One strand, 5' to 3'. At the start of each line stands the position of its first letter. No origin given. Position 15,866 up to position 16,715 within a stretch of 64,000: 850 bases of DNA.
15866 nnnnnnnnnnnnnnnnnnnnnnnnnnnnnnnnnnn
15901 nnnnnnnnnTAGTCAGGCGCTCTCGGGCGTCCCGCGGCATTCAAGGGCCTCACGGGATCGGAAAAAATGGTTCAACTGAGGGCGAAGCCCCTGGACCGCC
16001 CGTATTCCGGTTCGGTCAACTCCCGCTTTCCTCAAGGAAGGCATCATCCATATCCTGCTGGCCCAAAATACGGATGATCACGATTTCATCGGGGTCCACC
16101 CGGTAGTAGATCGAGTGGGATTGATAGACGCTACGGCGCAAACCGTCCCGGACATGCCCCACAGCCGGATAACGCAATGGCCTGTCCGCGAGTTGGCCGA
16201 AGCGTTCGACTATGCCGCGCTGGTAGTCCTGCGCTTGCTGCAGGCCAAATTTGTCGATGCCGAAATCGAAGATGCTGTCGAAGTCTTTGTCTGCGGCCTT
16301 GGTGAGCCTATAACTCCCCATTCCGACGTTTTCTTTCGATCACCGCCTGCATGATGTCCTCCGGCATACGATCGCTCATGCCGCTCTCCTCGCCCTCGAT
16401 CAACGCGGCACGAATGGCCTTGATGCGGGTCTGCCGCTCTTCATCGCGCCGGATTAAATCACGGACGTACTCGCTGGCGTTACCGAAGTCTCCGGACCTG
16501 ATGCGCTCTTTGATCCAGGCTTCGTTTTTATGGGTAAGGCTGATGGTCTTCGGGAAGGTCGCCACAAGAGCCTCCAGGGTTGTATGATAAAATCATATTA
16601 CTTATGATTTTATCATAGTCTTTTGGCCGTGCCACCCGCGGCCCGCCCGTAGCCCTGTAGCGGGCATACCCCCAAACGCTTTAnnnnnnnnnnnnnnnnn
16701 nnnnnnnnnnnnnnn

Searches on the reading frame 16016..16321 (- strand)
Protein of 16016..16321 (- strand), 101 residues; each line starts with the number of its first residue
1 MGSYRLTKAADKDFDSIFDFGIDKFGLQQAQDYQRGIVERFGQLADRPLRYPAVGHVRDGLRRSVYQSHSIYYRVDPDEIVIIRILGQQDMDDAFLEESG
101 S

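Call 59: search_protein_families(library=pfam, proteins=[window:16016-16321:-], max_evalue=0.01)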
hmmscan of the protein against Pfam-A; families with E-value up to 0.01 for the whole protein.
window:16016-16321:- (101 aa): 1 family
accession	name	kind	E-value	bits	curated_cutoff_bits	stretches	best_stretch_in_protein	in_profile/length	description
PF05016.21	ParE_toxin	-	1.1e-13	52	23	1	4-89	1-86/89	ParE toxin of type II toxin-antitoxin system, parDE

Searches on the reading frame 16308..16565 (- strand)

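Call 59: search_protein_families(library=pfam, proteins=[window:16308-16565:-], max_evalue=0.01)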
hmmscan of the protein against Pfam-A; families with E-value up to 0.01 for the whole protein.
window:16308-16565:- (85 aa): 3 families
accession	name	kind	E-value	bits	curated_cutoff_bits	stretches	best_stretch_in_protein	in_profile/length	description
PF03693.20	ParD_antitoxin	-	8.2e-14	52.2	21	1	8-82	7-78/81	Bacterial antitoxin of ParD toxin-antitoxin type II system and RHH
PF21095.3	CarD_C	-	0.004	17.6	23.1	1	19-45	25-51/87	CarD, C-terminal domain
PF02341.20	RbcX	-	0.0062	17.2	27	1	13-81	36-104/111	RbcX protein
